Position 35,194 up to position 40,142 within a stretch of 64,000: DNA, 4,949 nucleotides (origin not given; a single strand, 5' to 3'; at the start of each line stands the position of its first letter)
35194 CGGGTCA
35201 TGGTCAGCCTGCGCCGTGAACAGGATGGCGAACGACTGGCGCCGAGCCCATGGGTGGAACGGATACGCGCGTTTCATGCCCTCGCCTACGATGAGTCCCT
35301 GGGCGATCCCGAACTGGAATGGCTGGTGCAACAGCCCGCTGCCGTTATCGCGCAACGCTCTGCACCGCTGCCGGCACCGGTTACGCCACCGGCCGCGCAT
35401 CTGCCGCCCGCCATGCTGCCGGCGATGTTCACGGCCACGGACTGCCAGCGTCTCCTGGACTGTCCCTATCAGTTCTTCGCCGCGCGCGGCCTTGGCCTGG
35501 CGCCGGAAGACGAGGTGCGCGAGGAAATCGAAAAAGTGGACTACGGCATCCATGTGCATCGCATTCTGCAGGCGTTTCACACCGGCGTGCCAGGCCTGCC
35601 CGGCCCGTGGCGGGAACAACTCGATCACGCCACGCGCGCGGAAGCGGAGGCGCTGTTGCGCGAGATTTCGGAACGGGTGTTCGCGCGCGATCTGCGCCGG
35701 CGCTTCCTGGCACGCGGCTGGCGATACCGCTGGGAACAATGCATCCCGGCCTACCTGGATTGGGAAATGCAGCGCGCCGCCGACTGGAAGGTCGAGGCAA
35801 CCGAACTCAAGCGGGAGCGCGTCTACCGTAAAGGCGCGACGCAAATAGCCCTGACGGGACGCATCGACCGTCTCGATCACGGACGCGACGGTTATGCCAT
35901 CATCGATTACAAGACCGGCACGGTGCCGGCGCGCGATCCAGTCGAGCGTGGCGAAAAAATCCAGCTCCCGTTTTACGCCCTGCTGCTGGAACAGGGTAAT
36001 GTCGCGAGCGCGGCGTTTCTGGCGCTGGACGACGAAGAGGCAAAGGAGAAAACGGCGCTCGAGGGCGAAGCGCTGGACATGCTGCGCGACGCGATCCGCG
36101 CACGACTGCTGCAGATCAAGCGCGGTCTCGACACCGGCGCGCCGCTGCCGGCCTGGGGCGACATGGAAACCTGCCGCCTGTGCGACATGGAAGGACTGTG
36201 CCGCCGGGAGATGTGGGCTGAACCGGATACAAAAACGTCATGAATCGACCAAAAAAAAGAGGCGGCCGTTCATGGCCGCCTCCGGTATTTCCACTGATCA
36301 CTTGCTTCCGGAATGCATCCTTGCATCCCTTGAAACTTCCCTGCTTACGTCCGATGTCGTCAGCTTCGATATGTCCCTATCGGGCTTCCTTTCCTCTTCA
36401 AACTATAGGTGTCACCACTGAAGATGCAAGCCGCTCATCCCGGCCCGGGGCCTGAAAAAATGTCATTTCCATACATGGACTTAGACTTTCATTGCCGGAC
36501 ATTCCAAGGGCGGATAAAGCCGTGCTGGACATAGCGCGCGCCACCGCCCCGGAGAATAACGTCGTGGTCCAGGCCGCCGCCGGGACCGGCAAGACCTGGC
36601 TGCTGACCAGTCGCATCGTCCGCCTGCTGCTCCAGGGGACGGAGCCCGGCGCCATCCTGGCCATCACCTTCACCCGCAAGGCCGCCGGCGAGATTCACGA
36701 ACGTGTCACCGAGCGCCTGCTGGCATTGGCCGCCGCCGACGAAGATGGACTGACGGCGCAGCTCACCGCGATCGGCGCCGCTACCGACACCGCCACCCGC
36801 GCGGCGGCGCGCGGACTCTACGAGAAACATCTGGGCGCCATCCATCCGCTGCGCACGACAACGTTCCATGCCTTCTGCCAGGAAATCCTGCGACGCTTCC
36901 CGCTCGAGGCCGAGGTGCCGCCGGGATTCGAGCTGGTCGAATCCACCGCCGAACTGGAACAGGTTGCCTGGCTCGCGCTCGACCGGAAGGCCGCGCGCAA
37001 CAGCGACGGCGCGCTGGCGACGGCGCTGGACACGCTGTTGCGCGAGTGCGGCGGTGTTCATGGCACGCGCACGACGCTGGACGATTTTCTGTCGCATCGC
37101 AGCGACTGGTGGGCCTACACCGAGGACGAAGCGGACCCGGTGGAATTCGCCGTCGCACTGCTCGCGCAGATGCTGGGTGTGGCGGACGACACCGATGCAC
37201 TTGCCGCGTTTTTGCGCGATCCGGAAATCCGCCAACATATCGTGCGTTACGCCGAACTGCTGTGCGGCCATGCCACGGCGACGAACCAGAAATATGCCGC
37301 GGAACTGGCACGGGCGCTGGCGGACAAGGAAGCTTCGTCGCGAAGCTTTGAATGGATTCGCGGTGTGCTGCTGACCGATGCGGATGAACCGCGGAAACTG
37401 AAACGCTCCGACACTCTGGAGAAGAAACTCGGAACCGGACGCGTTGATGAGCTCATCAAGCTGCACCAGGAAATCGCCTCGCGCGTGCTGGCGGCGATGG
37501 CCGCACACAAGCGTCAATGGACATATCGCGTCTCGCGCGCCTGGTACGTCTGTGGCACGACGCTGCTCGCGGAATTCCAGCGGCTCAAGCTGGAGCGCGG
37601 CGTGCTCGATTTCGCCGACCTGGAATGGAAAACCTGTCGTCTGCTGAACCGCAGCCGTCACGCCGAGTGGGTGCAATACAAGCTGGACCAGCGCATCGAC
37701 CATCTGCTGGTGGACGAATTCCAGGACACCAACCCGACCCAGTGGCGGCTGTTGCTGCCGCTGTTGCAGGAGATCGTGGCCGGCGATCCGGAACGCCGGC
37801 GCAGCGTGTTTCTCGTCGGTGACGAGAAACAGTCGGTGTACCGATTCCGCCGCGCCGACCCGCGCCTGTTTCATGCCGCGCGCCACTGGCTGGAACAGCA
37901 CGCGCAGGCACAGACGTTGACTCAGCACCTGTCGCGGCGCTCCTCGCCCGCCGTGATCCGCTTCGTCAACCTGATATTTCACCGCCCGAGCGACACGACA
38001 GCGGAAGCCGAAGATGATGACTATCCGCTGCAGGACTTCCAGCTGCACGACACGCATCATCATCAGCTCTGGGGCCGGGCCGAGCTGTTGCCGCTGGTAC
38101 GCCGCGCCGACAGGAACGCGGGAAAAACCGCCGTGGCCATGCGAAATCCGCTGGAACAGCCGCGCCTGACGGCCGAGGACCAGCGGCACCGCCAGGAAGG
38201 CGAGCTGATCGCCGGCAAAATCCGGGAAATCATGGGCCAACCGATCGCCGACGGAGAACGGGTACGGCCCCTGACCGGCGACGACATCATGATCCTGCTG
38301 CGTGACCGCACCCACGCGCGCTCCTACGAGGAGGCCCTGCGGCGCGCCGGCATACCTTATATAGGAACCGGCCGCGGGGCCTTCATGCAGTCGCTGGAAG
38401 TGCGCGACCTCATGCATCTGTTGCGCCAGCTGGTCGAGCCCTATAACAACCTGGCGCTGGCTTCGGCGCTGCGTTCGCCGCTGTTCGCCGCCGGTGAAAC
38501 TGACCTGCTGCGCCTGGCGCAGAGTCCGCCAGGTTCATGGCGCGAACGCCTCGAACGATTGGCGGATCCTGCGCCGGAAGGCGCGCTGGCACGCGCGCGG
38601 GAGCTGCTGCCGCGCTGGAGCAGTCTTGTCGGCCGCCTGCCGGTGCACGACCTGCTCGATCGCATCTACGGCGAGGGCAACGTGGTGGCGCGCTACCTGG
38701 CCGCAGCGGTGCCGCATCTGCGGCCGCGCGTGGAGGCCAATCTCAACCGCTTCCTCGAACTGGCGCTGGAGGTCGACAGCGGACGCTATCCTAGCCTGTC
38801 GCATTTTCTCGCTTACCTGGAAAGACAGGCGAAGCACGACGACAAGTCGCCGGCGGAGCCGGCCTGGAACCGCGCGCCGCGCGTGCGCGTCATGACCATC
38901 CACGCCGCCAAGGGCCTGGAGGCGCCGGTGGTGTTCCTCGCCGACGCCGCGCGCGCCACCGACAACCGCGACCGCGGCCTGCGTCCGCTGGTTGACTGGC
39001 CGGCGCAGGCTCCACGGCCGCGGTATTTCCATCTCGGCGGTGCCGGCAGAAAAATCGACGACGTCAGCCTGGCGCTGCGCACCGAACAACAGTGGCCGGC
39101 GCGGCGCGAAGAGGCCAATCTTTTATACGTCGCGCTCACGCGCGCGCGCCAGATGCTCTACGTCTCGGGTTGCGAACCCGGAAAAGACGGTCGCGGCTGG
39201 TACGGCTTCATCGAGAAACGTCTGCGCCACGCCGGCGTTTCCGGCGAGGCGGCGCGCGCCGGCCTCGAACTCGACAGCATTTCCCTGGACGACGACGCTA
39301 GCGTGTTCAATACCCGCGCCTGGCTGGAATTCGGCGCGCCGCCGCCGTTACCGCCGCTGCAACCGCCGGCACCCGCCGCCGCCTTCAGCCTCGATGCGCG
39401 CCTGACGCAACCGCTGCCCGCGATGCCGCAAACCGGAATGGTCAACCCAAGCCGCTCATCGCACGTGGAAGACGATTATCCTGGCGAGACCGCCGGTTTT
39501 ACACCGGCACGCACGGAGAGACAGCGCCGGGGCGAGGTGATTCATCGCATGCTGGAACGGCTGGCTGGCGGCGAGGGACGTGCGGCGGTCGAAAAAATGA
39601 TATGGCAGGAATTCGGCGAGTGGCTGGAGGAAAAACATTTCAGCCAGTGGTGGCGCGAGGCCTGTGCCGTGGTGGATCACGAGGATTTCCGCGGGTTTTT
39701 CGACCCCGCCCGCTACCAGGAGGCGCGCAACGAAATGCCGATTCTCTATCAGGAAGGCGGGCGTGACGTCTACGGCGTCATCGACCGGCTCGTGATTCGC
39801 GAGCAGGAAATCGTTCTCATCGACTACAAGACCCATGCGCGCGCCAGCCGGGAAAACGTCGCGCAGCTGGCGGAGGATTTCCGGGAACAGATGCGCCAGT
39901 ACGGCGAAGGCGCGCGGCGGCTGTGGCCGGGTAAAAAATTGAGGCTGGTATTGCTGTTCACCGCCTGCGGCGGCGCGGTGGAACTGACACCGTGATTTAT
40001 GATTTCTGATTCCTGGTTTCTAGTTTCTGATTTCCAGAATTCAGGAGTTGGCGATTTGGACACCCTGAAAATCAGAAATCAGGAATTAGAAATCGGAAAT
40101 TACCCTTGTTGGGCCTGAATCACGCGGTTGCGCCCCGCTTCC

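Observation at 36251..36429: Unannotated CsrB/Rsm-like GGA-rich sRNA hidden antisense between addB and addA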

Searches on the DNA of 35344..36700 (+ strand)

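Call 5: search_rna_families(source=window, start=36000, end=36700, threshold=evalue, max_evalue=10, show_alignments=3)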
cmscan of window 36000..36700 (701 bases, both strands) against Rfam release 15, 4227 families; matches with E-value up to 10: 5.
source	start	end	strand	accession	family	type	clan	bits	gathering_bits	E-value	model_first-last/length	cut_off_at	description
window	36252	36383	-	RF00166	PrrB_RsmZ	Gene; sRNA;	CL00106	26.6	44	0.00041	1-133/133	no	PrrB/RsmZ RNA family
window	36579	36661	+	RF00996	mir-631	Gene; miRNA;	-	19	59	1.7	1-73/73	no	mir-631 microRNA precursor family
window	36251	36335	-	RF02100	tfoR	Gene; sRNA;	-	16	70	0.37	1-101/101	no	Translational regulator of tfoXVC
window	36076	36143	-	RF01781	ASdes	Gene; sRNA;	-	14.2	40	3.7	1-68/68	no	ASdes TB sRNA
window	36630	36670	-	RF01151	snoU82P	Gene; snRNA; snoRNA; CD-box;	-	10.1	42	7.7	1-55/55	no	Small nucleolar RNA U82P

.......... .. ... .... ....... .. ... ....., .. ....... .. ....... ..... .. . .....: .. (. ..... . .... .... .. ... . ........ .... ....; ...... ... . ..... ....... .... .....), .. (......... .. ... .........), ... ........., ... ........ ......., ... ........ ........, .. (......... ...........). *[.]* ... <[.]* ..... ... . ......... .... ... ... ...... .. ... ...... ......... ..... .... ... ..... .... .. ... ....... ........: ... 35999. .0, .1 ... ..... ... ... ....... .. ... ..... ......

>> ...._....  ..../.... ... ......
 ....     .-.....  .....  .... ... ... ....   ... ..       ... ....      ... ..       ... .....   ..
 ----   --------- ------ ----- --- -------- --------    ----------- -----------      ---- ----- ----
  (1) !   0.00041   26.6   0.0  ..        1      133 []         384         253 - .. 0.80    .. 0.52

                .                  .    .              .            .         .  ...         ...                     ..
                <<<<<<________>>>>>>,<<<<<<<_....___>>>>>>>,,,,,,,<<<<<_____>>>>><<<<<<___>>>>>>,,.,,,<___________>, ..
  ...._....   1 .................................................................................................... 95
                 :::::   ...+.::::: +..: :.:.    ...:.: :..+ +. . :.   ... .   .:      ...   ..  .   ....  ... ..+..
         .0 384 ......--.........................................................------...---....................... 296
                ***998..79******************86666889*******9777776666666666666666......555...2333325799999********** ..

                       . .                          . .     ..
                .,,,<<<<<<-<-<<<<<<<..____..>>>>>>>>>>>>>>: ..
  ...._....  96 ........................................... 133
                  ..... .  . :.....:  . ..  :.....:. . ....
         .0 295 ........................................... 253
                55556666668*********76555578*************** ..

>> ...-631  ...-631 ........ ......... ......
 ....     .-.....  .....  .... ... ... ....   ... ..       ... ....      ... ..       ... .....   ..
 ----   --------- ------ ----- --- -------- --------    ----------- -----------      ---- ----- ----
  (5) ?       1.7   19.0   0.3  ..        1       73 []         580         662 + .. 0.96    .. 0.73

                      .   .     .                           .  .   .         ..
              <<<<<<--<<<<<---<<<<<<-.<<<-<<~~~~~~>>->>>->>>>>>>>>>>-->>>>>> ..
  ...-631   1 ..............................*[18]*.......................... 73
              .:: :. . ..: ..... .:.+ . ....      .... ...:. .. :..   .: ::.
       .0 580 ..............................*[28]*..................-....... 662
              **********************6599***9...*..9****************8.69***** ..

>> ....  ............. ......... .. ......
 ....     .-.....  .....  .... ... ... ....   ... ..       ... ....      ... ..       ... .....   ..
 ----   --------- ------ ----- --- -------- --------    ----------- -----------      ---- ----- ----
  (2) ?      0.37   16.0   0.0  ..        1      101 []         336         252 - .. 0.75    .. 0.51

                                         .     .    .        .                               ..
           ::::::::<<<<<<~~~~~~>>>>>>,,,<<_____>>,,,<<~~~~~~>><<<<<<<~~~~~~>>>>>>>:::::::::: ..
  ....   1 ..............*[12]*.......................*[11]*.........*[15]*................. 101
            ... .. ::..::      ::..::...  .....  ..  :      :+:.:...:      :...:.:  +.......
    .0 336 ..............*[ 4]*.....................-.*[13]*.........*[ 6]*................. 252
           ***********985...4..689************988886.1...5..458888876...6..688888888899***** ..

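Call 12: search_rna_families(sources=[L001, L002, L003, L004, L005, L006], threshold=evalue, max_evalue=1)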
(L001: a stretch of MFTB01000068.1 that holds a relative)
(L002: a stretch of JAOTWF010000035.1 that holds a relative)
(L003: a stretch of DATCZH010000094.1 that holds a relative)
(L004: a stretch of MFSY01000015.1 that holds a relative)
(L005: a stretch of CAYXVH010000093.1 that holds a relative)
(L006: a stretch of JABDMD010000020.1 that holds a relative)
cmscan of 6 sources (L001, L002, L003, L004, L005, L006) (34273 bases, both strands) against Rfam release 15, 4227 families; matches with E-value up to 1: 1.
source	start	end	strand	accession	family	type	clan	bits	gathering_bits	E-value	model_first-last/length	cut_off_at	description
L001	3846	3979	-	RF00166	PrrB_RsmZ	Gene; sRNA;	CL00106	24.7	44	0.063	1-133/133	no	PrrB/RsmZ RNA family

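Call 45: search_rna_families(sources=[L014, L016, L021, L022, L023, L025, L028, L029, L030, L033, L038, L039, L042, L046, L047, L050, L051], threshold=evalue, max_evalue=5)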
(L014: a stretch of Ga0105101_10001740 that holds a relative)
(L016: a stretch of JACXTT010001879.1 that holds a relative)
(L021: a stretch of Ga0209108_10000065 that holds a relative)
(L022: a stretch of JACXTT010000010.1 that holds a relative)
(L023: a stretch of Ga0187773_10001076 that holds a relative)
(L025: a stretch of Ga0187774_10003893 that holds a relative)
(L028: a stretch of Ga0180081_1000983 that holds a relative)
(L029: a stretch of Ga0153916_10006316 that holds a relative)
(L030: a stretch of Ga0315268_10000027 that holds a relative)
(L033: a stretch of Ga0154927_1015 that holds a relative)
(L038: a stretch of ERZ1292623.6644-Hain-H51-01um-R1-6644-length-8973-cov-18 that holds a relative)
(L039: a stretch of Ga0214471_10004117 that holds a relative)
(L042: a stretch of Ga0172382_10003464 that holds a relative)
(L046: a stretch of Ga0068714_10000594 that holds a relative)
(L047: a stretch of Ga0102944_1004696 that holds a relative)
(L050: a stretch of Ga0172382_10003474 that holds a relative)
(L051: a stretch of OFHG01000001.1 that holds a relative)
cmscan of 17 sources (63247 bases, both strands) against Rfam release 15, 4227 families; matches with E-value up to 5: 9.
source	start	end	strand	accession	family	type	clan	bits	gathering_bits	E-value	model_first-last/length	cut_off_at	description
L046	2406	2619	-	RF00018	CsrB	Gene; sRNA;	CL00106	31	71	8.1e-05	1-356/356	no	CsrB/RsmB RNA family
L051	2326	2451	-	RF00166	PrrB_RsmZ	Gene; sRNA;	CL00106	25.4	44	0.074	1-133/133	no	PrrB/RsmZ RNA family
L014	2409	2540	-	RF00166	PrrB_RsmZ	Gene; sRNA;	CL00106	24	44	0.18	1-133/133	no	PrrB/RsmZ RNA family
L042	2408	2527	-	RF01408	sraL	Gene; sRNA;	-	23.2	39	0.51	1-142/142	no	sraL Hfq binding RNA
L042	2411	2439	-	RF04218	HCV_5BSL1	Cis-reg;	-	22.3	44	1.4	1-47/47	no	Hepatitis C virus stem-loop I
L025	1122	1258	-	RF00166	PrrB_RsmZ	Gene; sRNA;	CL00106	20.6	44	1.4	1-133/133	no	PrrB/RsmZ RNA family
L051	2298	2367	-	RF01808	MicX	Gene; sRNA;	-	20.5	75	3.3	1-194/194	no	MicX Vibrio cholerae sRNA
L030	2401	2500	-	RF00166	PrrB_RsmZ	Gene; sRNA;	CL00106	20.2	44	1.8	1-133/133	no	PrrB/RsmZ RNA family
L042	2354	2449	-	RF01808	MicX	Gene; sRNA;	-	19.9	75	4.7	1-194/194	no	MicX Vibrio cholerae sRNA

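Call 46: search_rna_families(sources=[L052, L053, L056, L059, L062, L063, L072, L075, L084, L043, L044, L034, L037, L041, L055], threshold=evalue, max_evalue=5)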
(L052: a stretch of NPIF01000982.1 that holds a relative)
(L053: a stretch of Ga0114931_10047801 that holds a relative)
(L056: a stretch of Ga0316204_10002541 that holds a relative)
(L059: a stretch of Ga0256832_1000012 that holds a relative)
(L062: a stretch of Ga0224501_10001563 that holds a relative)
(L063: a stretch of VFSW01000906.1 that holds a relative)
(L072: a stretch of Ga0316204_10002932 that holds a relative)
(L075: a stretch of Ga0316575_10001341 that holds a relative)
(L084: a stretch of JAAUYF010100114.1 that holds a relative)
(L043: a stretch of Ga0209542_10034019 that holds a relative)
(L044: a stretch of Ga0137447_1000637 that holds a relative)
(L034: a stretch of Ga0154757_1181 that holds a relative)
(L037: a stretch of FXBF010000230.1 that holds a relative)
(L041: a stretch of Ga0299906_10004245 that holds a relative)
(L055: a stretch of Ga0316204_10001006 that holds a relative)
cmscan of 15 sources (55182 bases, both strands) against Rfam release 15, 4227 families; matches with E-value up to 5: 8.
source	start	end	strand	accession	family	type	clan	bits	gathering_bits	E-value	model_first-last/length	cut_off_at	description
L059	2377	2612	-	RF00018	CsrB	Gene; sRNA;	CL00106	34.4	71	6.6e-06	1-356/356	no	CsrB/RsmB RNA family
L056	2026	2130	+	RF00811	mir-84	Gene; miRNA;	-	21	60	2.2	1-75/75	no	mir-84 microRNA precursor family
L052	2367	2395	-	RF04218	HCV_5BSL1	Cis-reg;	-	20.3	44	4.8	1-47/47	no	Hepatitis C virus stem-loop I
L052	2340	2405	-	RF01808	MicX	Gene; sRNA;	-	20.2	75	3.4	1-194/194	no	MicX Vibrio cholerae sRNA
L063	179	250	+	RF02202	UCA1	Gene; lncRNA;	-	18.5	80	4.6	1-75/75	no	Urothelial cancer associated 1 conserved region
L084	2379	2555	-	RF00166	PrrB_RsmZ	Gene; sRNA;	CL00106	18.5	44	4.8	1-133/133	no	PrrB/RsmZ RNA family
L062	3349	3414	-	RF01973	H19_2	Gene; lncRNA;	-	18.2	50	3.3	1-69/69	no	H19 conserved region 2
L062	2354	2492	-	RF00018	CsrB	Gene; sRNA;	CL00106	16.2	71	2.3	1-356/356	no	CsrB/RsmB RNA family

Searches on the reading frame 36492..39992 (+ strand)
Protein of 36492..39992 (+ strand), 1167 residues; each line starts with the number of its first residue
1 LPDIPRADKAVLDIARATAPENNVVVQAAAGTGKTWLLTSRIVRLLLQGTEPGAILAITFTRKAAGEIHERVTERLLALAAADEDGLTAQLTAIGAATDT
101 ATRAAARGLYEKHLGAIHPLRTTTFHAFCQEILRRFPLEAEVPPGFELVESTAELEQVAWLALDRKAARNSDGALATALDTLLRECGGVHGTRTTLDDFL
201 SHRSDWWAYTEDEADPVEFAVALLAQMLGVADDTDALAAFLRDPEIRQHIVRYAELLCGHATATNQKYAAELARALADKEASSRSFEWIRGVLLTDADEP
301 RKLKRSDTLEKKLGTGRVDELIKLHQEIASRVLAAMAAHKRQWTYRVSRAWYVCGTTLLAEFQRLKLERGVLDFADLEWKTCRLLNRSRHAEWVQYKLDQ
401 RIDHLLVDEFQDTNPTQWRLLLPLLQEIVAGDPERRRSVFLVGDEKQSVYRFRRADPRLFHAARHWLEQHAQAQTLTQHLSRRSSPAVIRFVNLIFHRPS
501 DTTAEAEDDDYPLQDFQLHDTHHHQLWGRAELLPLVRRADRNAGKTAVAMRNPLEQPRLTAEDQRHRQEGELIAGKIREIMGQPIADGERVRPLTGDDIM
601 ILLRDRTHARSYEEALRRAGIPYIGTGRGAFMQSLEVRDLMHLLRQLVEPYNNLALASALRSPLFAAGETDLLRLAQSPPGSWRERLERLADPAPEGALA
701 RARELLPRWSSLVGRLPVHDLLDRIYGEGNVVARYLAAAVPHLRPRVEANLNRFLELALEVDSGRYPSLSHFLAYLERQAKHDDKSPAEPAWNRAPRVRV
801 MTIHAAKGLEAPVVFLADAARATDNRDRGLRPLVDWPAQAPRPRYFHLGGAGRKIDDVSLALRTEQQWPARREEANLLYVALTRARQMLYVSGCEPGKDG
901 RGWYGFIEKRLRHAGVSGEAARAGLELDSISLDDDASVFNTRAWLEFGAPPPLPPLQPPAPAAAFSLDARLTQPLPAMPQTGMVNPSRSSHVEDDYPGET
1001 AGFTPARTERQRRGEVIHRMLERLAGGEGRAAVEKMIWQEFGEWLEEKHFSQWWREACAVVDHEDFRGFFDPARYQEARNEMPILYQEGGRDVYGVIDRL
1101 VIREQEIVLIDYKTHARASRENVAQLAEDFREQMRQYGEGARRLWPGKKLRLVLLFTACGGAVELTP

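Call 11: search_protein_families(library=ncbifam, proteins=[window:36492-39992:+])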
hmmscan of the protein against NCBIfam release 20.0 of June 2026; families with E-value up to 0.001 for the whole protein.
window:36492-39992:+ (1167 aa): 14 families
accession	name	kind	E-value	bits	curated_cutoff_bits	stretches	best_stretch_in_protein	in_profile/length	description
TIGR02784.1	addA_alphas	equivalog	3.7e-185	618.4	860.75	1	15-1160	4-1133/1138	double-strand break repair helicase AddA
TIGR02785.1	addA_Gpos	equivalog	2.3e-86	290.8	707.65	3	309-893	296-878/1234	helicase-exonuclease AddAB subunit AddA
NF010485.0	PRK13909.1-2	equivalog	2.6e-77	260.9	650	4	363-498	293-426/909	RecB-like helicase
NF010487.0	PRK13909.1-4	equivalog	3.6e-64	217.4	759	4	368-497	294-421/924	RecB-like helicase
TIGR00609.1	recB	equivalog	1.1e-62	212.5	696.05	1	23-891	11-810/1175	exodeoxyribonuclease V subunit beta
TIGR01073.1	pcrA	equivalog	6.3e-51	173.6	911.2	3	566-819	322-570/725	DNA helicase PcrA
TIGR01075.1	uvrD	equivalog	1.6e-40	139.1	1144.45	3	359-497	169-293/715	DNA helicase II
NF008743.0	PRK11773.1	equivalog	6.8e-38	130.5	965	3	366-496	181-297/720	DNA helicase II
TIGR01074.1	rep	equivalog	1.4e-36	126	951.45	3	356-458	164-255/668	DNA helicase Rep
NF010484.0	PRK13909.1-1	equivalog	1.5e-35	122.2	1074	2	371-506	312-445/945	RecB-like helicase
NF010486.0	PRK13909.1-3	equivalog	1.4e-31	109.4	1109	2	368-497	298-424/921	RecB-like helicase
NF008128.0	PRK10876.1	equivalog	1.4e-27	95.9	1697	2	362-678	339-634/1181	exodeoxyribonuclease V subunit beta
NF008172.0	PRK10919.1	equivalog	8.9e-25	87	1168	2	370-461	179-259/673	DNA helicase Rep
NF008276.0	PRK11054.1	equivalog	3.8e-21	75.2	543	2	271-472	310-495/684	DNA helicase IV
